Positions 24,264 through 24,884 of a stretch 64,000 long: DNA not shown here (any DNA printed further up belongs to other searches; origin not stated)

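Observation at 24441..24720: A ~65-aa module shared by FlgK, FliD and (more distantly) both flagellins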

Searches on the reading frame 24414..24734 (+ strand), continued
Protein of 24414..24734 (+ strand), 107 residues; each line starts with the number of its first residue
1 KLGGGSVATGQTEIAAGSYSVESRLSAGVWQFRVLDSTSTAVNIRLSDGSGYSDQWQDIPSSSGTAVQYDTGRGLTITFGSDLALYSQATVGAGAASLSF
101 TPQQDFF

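Call 31: search_protein_families(library=ncbifam, proteins=[P0016, P0053, P0088, P0117, P0119, P0007, P0027, P0091, P0112, P0018], max_evalue=0.00001)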
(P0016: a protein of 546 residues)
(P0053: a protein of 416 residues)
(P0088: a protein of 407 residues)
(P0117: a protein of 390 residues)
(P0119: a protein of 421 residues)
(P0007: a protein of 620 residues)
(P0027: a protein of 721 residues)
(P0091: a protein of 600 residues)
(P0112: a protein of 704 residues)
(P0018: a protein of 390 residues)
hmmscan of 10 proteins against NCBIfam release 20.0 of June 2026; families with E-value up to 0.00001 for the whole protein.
P0016 (546 aa): 12 families
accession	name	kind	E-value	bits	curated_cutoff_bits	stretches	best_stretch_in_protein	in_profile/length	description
TIGR02550.1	flagell_flgL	equivalog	7e-58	196.8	127.2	2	2-224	1-231/387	flagellar hook-associated protein FlgL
NF005187.0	PRK06663.1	equivalog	2.2e-38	132.1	337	2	1-156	2-158/419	flagellar hook-associated protein 3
NF005980.0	PRK08073.1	equivalog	6e-29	101.2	291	2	1-146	1-146/287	flagellar hook-associated protein 3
NF011282.0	PRK14692.1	equivalog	6.4e-22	77.6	878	2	1-166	1-163/749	flagellar hook-associated protein FlgL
NF006265.0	PRK08412.1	equivalog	2e-20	72.6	749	2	1-146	1-146/827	flagellar hook-associated protein FlgL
NF009361.0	PRK12717.1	equivalog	9e-18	64.1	407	1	1-146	1-147/524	flagellar hook-associated protein 3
NF004669.0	PRK06008.1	equivalog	2.3e-10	40.3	230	1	65-152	68-152/348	flagellar hook-associated family protein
NF006489.0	PRK08913.1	equivalog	1.1e-08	34.9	217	0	20-195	22-147/303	flagellin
NF009362.0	PRK12718.1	equivalog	2e-08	33.7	602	1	1-159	1-160/510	flagellar hook-associated protein FlgL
NF006468.0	PRK08869.1-3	subfamily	5.7e-06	25.6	436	0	5-180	7-178/378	polar flagellin E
NF009444.0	PRK12802.1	equivalog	7.7e-06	25.6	332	1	10-222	12-215/282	flagellin domain-containing protein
NF006469.0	PRK08869.1-4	equivalog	8.7e-06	25.3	627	0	6-156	8-158/377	flagellin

P0053 (416 aa): 11 families
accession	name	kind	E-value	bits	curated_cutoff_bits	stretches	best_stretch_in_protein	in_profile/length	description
TIGR02550.1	flagell_flgL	equivalog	5.1e-55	187.4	127.2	2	2-147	1-147/387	flagellar hook-associated protein FlgL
NF005187.0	PRK06663.1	equivalog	2.9e-38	131.7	337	2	1-146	2-148/419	flagellar hook-associated protein 3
NF005980.0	PRK08073.1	equivalog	2.3e-25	89.4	291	2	2-155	2-156/287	flagellar hook-associated protein 3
NF009361.0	PRK12717.1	equivalog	2.1e-18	66.1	407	1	1-147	1-148/524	flagellar hook-associated protein 3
NF006265.0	PRK08412.1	equivalog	8.9e-16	57.2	749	2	316-415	733-827/827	flagellar hook-associated protein FlgL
NF011282.0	PRK14692.1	equivalog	2.4e-15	55.9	878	1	317-414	656-748/749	flagellar hook-associated protein FlgL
NF004669.0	PRK06008.1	equivalog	1.9e-09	37.3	230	0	73-156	76-154/348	flagellar hook-associated family protein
NF009362.0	PRK12718.1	equivalog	3.4e-07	29.7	602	1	23-153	23-154/510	flagellar hook-associated protein FlgL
NF006489.0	PRK08913.1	equivalog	3.8e-07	29.8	217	1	71-414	73-301/303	flagellin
NF009448.0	PRK12806.1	equivalog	4.7e-06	25.7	531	1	5-265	7-254/475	flagellin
NF009444.0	PRK12802.1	equivalog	6.6e-06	25.8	332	0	9-180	18-183/282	flagellin domain-containing protein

P0088 (407 aa): 11 families
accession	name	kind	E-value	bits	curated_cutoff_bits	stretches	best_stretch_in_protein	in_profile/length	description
TIGR02550.1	flagell_flgL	equivalog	6.8e-62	210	127.2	2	2-152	1-152/387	flagellar hook-associated protein FlgL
NF005187.0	PRK06663.1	equivalog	3.9e-41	141.2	337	2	1-151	2-153/419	flagellar hook-associated protein 3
NF005980.0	PRK08073.1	equivalog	9.2e-30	103.9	291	2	21-147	21-147/287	flagellar hook-associated protein 3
NF011282.0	PRK14692.1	equivalog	2.6e-19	69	878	2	1-145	1-145/749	flagellar hook-associated protein FlgL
NF006265.0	PRK08412.1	equivalog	5.3e-19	67.9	749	1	1-146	1-146/827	flagellar hook-associated protein FlgL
NF009361.0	PRK12717.1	equivalog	8.8e-19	67.4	407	2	1-146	1-147/524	flagellar hook-associated protein 3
NF006489.0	PRK08913.1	equivalog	3.6e-17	62.8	217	1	16-406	18-302/303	flagellin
NF009449.0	PRK12807.1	subfamily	8e-13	48.6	347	1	1-142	1-143/287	flagellin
NF004669.0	PRK06008.1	equivalog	2.2e-09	37.1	230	0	44-148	47-148/348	flagellar hook-associated family protein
NF009447.0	PRK12805.1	equivalog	5.3e-08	32.7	404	0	318-396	195-273/287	FliC/FljB family flagellin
NF009362.0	PRK12718.1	equivalog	1.2e-06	27.9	602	1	1-148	1-149/510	flagellar hook-associated protein FlgL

P0117 (390 aa): 28 families (the best 25 are shown)
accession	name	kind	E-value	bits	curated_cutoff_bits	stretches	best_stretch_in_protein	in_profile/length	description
NF009444.0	PRK12802.1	equivalog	7.8e-44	150.3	332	2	9-212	5-216/282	flagellin domain-containing protein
NF038071.1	lat_flg_LafA_2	exception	2.9e-42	145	365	2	9-178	5-178/284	lateral flagellin LafA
NF009449.0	PRK12807.1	subfamily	9e-41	140.3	347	2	8-201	2-196/287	flagellin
NF006470.0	PRK08869.1-5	equivalog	5e-40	137.9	423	1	9-389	4-387/388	flagellin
NF005294.0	PRK06819.1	subfamily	7.4e-40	137.6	387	1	9-390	5-376/376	FliC/FljB family flagellin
NF009448.0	PRK12806.1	equivalog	3.6e-38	131.6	531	2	9-281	5-275/475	flagellin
NF006467.0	PRK08869.1-2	subfamily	1.2e-37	130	443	1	9-390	5-400/400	flagellin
NF006468.0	PRK08869.1-3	subfamily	1.3e-36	126.5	436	2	9-166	5-163/378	polar flagellin E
NF006466.0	PRK08869.1-1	subfamily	4.8e-36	125.1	426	2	9-168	5-165/377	flagellin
NF006469.0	PRK08869.1-4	equivalog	5e-36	124.9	627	1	10-389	6-376/377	flagellin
NF009446.0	PRK12804.1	subfamily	5e-36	124.7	352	2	8-181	2-185/301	flagellin Hag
NF009450.0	PRK12808.1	equivalog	8.1e-36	124.6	476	2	8-192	2-187/476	flagellin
NF009447.0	PRK12805.1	equivalog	1.9e-30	106.4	404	2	9-210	3-198/287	FliC/FljB family flagellin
NF006264.0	PRK08411.1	subfamily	5.9e-29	101.2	729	2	8-193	4-188/572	flagellin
NF009445.0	PRK12803.1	equivalog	2.6e-28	99.2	450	2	10-171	4-171/335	flagellin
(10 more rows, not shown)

P0119 (421 aa): 26 families (the best 25 are shown)
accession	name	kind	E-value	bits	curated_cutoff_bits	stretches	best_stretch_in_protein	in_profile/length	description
NF009444.0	PRK12802.1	equivalog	5.7e-37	127.8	332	2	9-192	5-179/282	flagellin domain-containing protein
NF009449.0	PRK12807.1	subfamily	1e-35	123.8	347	2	8-205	2-200/287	flagellin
NF006468.0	PRK08869.1-3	subfamily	1.7e-34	119.5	436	2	9-143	5-139/378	polar flagellin E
NF006467.0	PRK08869.1-2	subfamily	2.4e-34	119.1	443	1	9-421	5-400/400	flagellin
NF038071.1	lat_flg_LafA_2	exception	2.5e-33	115.7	365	2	11-171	7-167/284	lateral flagellin LafA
NF005294.0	PRK06819.1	subfamily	7.7e-33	114.5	387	1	16-421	12-376/376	FliC/FljB family flagellin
NF009450.0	PRK12808.1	equivalog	1.3e-31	110.7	476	2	8-143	2-137/476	flagellin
NF006466.0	PRK08869.1-1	subfamily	8.9e-31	107.7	426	2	9-143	5-139/377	flagellin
NF009448.0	PRK12806.1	equivalog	2.3e-30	105.8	531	2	9-218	5-210/475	flagellin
NF006469.0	PRK08869.1-4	equivalog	7.3e-30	104.6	627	2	9-145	5-141/377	flagellin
NF009446.0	PRK12804.1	subfamily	5.3e-29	101.7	352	2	8-166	2-165/301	flagellin Hag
NF009445.0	PRK12803.1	equivalog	2.6e-26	92.7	450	2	9-146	3-140/335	flagellin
NF033376.1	lat_flg_LafA_1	exception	2.8e-24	86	440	1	9-160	4-161/304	lateral flagellin LafA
NF006470.0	PRK08869.1-5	equivalog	5.1e-23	81.9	423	1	9-419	4-386/388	flagellin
NF009447.0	PRK12805.1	equivalog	1e-22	81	404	2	9-208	3-201/287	FliC/FljB family flagellin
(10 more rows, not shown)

P0007 (620 aa): 24 families
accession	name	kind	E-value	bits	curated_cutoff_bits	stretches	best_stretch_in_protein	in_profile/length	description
NF004241.1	PRK05682.1-5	equivalog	1.7e-106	357.1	469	2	1-180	1-184/446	flagellar hook protein FlgE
NF004238.1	PRK05682.1-1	equivalog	1.7e-81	274.6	400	2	396-618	182-413/414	flagellar hook protein FlgE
NF009278.1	PRK12636.1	equivalog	1.3e-78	264.2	350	2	1-199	1-205/263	flagellar basal body rod protein FlgG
TIGR03506.1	FlgEFG_subfam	subfamily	1.8e-77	261.4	70.25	2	381-601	149-351/351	flagellar hook-basal body complex protein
TIGR02489.1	flgE_epsilon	equivalog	5.9e-77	259.8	412.85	2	395-618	481-717/719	flagellar hook protein FlgE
NF004242.0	PRK05682.2-1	equivalog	2.8e-64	217.4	365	2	395-620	179-422/422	flagellar hook protein FlgE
NF005286.1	PRK06803.1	equivalog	1e-61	209.3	467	2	396-618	179-401/402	flagellar hook protein FlgE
NF004243.1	PRK05682.2-2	equivalog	4.6e-58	197.2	801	2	384-620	181-420/420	flagellar hook protein FlgE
TIGR02488.1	flgG_G_neg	equivalog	5.8e-52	176.8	252.75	2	502-617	141-257/259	flagellar basal-body rod protein FlgG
NF004240.1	PRK05682.1-4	equivalog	3.8e-49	168.2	472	2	398-617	191-441/443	flagellar hook protein FlgE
NF009456.0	PRK12816.1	equivalog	4.4e-46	157.7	416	2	1-135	1-136/264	flagellar basal body rod protein FlgG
TIGR02490.1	flgF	equivalog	5.7e-43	147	178.5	1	7-599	3-218/218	flagellar basal-body rod protein FlgF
NF040922.1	flgE_Caulobact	equivalog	1.1e-41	143.4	750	2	436-620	317-505/505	flagellar hook protein FlgE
NF009279.0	PRK12637.1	equivalog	1.6e-26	93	663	2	162-618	16-472/473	flagellar hook protein FlgE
NF009331.1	PRK12689.1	equivalog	8.7e-25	87.3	347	2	14-143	14-135/252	flagellar basal-body rod protein FlgF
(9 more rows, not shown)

P0027 (721 aa): 11 families
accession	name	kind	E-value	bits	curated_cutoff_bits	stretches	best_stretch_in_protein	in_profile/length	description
TIGR02492.1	flgK_ends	equivalog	8.4e-101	338.4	170.75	2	7-352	2-321/437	flagellar hook-associated protein FlgK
NF004241.1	PRK05682.1-5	equivalog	3e-11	43.1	469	0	11-43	8-40/446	flagellar hook protein FlgE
TIGR03506.1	FlgEFG_subfam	subfamily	9.7e-09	35.4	70.25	1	7-70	2-59/351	flagellar hook-basal body complex protein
NF004238.1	PRK05682.1-1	equivalog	1.5e-08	34.3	400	0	9-74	4-64/414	flagellar hook protein FlgE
TIGR02488.1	flgG_G_neg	equivalog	3.3e-08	33.4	252.75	0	7-43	1-37/259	flagellar basal-body rod protein FlgG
NF009278.1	PRK12636.1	equivalog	3.7e-08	33.2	350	0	639-714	190-259/263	flagellar basal body rod protein FlgG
NF005286.1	PRK06803.1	equivalog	1.6e-06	27.5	467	0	7-40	2-35/402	flagellar hook protein FlgE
TIGR02490.1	flgF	equivalog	1.8e-06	27.7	178.5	0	12-68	5-61/218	flagellar basal-body rod protein FlgF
TIGR01395.1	FlgC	equivalog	3.1e-06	27.5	102.1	0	677-716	96-135/137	flagellar basal body rod protein FlgC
NF004242.0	PRK05682.2-1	equivalog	5.5e-06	25.4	365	0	680-716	384-420/422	flagellar hook protein FlgE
TIGR01396.1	FlgB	equivalog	9e-06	25.9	59.05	0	13-43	10-40/131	flagellar basal body rod protein FlgB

P0091 (600 aa): 15 families
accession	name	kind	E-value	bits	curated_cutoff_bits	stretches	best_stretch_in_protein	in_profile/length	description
TIGR02492.1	flgK_ends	equivalog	3.3e-102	343.1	170.75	2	7-342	2-323/437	flagellar hook-associated protein FlgK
NF004241.1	PRK05682.1-5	equivalog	1.3e-13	50.8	469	1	551-593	401-443/446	flagellar hook protein FlgE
NF004238.1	PRK05682.1-1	equivalog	7.2e-13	48.6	400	0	9-75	4-65/414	flagellar hook protein FlgE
TIGR02488.1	flgG_G_neg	equivalog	1.1e-12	48.1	252.75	1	9-46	3-40/259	flagellar basal-body rod protein FlgG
TIGR03506.1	FlgEFG_subfam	subfamily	1.5e-11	44.6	70.25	1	7-76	2-65/351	flagellar hook-basal body complex protein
TIGR01395.1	FlgC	equivalog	7.7e-10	39.2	102.1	0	6-79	2-76/137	flagellar basal body rod protein FlgC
NF009278.1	PRK12636.1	equivalog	1e-09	38.3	350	0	4-45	5-42/263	flagellar basal body rod protein FlgG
NF005286.1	PRK06803.1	equivalog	9e-09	34.9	467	0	553-593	360-400/402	flagellar hook protein FlgE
NF040922.1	flgE_Caulobact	equivalog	1e-08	34.7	750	0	553-593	462-502/505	flagellar hook protein FlgE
NF004242.0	PRK05682.2-1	equivalog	1e-08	34.4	365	0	554-593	380-419/422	flagellar hook protein FlgE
NF004240.1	PRK05682.1-4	equivalog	2.2e-08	33.9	472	0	533-587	382-435/443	flagellar hook protein FlgE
NF009456.0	PRK12816.1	equivalog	5.9e-07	29.4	416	0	14-42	11-39/264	flagellar basal body rod protein FlgG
TIGR01396.1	FlgB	equivalog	1.4e-06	28.5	59.05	0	10-41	7-38/131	flagellar basal body rod protein FlgB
TIGR02489.1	flgE_epsilon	equivalog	3.4e-06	25.9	412.85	0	12-43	9-40/719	flagellar hook protein FlgE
TIGR02490.1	flgF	equivalog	3.8e-06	26.6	178.5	0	10-60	3-53/218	flagellar basal-body rod protein FlgF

P0112 (704 aa): 9 families
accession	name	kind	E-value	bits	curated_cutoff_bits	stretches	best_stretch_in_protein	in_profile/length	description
TIGR02492.1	flgK_ends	equivalog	9.6e-84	282.2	170.75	2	8-356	3-332/437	flagellar hook-associated protein FlgK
NF004241.1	PRK05682.1-5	equivalog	2.6e-12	46.6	469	1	16-54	13-51/446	flagellar hook protein FlgE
TIGR02488.1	flgG_G_neg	equivalog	2.4e-10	40.3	252.75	1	15-56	9-50/259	flagellar basal-body rod protein FlgG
NF040922.1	flgE_Caulobact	equivalog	2.3e-08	33.5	750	0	15-58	14-57/505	flagellar hook protein FlgE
TIGR03506.1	FlgEFG_subfam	subfamily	6.2e-08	32.7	70.25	1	9-71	4-60/351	flagellar hook-basal body complex protein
TIGR01396.1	FlgB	equivalog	1.3e-06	28.6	59.05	0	8-48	5-45/131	flagellar basal body rod protein FlgB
NF009278.1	PRK12636.1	equivalog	1.7e-06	27.8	350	0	18-54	15-51/263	flagellar basal body rod protein FlgG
TIGR01395.1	FlgC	equivalog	4.9e-06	26.8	102.1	0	6-80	2-77/137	flagellar basal body rod protein FlgC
TIGR02490.1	flgF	equivalog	8.1e-06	25.5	178.5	0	16-54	9-47/218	flagellar basal-body rod protein FlgF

P0018 (390 aa): 7 families
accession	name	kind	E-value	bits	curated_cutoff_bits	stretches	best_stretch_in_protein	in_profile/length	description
TIGR02550.1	flagell_flgL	equivalog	1.1e-22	81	127.2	1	274-389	274-387/387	flagellar hook-associated protein FlgL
NF005187.0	PRK06663.1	equivalog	9.4e-12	44.4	337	1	305-389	335-418/419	flagellar hook-associated protein 3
NF005980.0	PRK08073.1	equivalog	3.7e-11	42.8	291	1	170-389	103-287/287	flagellar hook-associated protein 3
NF006489.0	PRK08913.1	equivalog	2.2e-09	37.2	217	1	171-389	104-302/303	flagellin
NF006265.0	PRK08412.1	equivalog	2.8e-09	35.7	749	0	302-389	741-827/827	flagellar hook-associated protein FlgL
NF011282.0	PRK14692.1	equivalog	3.5e-09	35.5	878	0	300-389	661-749/749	flagellar hook-associated protein FlgL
NF009361.0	PRK12717.1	equivalog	3.4e-07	29.2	407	1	269-389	400-524/524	flagellar hook-associated protein 3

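Call 32: predict_structure(alignment_id=A2)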
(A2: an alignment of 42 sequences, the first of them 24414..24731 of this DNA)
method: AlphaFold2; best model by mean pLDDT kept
length: 106 residues; sequences in the alignment: 42
mean_pLDDT: 94.0   pTM: 0.84
mean pLDDT of the five models: 94.0, 93.3, 92.7, 92.4, 91.7
residues with pLDDT >= 90: 97; 70-90: 7; 50-70: 2; < 50: 0
segments of 3 or more residues with pLDDT < 50: none
pLDDT, mean of each block of 10 residues (from residue 1): 93 96 97 97 96 97 90 96 94 94 79
secondary structure, 60 per line:
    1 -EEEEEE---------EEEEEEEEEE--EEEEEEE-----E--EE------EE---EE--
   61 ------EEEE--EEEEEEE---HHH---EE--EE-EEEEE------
elements in order: E2-7 E17-26 E29-35 E67-70 E73-79 E96-100

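Call 34: fold_search(model_id=the predicted structure, library=pdb)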
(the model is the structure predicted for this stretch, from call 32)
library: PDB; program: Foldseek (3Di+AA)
matches with E <= 10: 530; with E <= 0.001: 0
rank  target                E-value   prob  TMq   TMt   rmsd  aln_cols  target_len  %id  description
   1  7c7z_B                2.4e-01  0.69  0.41  0.17   5.6        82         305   16  Crystal structure of the flagellar junction protein FlgL from Legionella pneumophila (released 2020-08-12)
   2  7c7z_A                4.6e-01  0.54  0.41  0.16   5.6        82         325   16  Crystal structure of the flagellar junction protein FlgL from Legionella pneumophila (released 2020-08-12)
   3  9khh_A                5.7e-01  0.11  0.21  0.20  10.1        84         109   11  Structure of the complex of LGR4 with Norrin (2:2) (released 2025-07-16)
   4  4lp0                  6.7e-01  0.11  0.22  0.13  13.8        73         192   14  Crystal structure of a topoisomerase ATP inhibitor (released 2013-11-13)
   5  5j5q_C                7.0e-01  0.09  0.20  0.07  13.7        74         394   14  AMP-PNP-stabilized ATPase domain of topoisomerase IV from Streptococcus pneumoniae, complex type II (released 2017-07-26)
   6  1s14_A                7.4e-01  0.10  0.21  0.14  15.2        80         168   10  Crystal structure of Escherichia coli Topoisomerase IV ParE 24kDa subunit (released 2004-05-04)
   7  8xt9_A                7.4e-01  0.08  0.19  0.20   9.2        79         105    9  structure of LGR4 (released 2025-01-15)
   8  4i3h_B                8.8e-01  0.10  0.21  0.03  14.7        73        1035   14  A three-gate structure of topoisomerase IV from Streptococcus pneumoniae (released 2013-08-28)
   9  8xfs_F                8.8e-01  0.06  0.18  0.18  10.3        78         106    8  LGR4-RSPO2-ZNRF3 RING domain (1:2:2) (released 2024-12-04)
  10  4bae_D                9.3e-01  0.10  0.20  0.13  14.7        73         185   14  Optimisation of pyrroleamides as mycobacterial GyrB ATPase inhibitors: Structure Activity Relationship and in vivo eff (released 2013-10-30)
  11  4b6c_B                9.3e-01  0.09  0.20  0.14  14.9        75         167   13  Structure of the M. smegmatis GyrB ATPase domain in complex with an aminopyrazinamide (released 2013-01-23)
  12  7k9u_A                1.0e+00  0.12  0.22  0.12   9.4        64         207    9  Cryptococcus neoformans Hsp90 nucleotide binding domain in complex with BUCMD00429 (released 2021-01-27)
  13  4bae_B                1.0e+00  0.09  0.20  0.13  14.7        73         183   14  Optimisation of pyrroleamides as mycobacterial GyrB ATPase inhibitors: Structure Activity Relationship and in vivo eff (released 2013-10-30)
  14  4bae_A                1.0e+00  0.09  0.20  0.13  14.7        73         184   14  Optimisation of pyrroleamides as mycobacterial GyrB ATPase inhibitors: Structure Activity Relationship and in vivo eff (released 2013-10-30)
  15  6y8n_B                1.0e+00  0.08  0.18  0.12  14.2        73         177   14  Mycobacterium thermoresistibile GyrB21 in complex with Redx03863 (released 2020-08-12)
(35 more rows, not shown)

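Call 35: search_solved_structures(query=A2, max_evalue=10, show_alignments=2)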
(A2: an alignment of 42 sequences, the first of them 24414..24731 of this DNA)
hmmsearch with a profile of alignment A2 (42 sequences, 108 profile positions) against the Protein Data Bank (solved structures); distinct sequences matched with E-value up to 10: 5.
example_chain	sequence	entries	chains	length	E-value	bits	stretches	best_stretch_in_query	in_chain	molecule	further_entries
8bl6_A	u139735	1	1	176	0.042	17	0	18-56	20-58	dIG14-scdim-EF62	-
4d0q_A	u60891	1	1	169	0.17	15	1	25-67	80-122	HYALURONATE LYASE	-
8bl3_A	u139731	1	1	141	0.37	13.9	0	27-56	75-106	scIg12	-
2k7i_A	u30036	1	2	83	0.73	13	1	13-51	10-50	UPF0339 protein Atu0232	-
3q48_A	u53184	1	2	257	1.2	12.3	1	44-105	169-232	Chaperone CupB2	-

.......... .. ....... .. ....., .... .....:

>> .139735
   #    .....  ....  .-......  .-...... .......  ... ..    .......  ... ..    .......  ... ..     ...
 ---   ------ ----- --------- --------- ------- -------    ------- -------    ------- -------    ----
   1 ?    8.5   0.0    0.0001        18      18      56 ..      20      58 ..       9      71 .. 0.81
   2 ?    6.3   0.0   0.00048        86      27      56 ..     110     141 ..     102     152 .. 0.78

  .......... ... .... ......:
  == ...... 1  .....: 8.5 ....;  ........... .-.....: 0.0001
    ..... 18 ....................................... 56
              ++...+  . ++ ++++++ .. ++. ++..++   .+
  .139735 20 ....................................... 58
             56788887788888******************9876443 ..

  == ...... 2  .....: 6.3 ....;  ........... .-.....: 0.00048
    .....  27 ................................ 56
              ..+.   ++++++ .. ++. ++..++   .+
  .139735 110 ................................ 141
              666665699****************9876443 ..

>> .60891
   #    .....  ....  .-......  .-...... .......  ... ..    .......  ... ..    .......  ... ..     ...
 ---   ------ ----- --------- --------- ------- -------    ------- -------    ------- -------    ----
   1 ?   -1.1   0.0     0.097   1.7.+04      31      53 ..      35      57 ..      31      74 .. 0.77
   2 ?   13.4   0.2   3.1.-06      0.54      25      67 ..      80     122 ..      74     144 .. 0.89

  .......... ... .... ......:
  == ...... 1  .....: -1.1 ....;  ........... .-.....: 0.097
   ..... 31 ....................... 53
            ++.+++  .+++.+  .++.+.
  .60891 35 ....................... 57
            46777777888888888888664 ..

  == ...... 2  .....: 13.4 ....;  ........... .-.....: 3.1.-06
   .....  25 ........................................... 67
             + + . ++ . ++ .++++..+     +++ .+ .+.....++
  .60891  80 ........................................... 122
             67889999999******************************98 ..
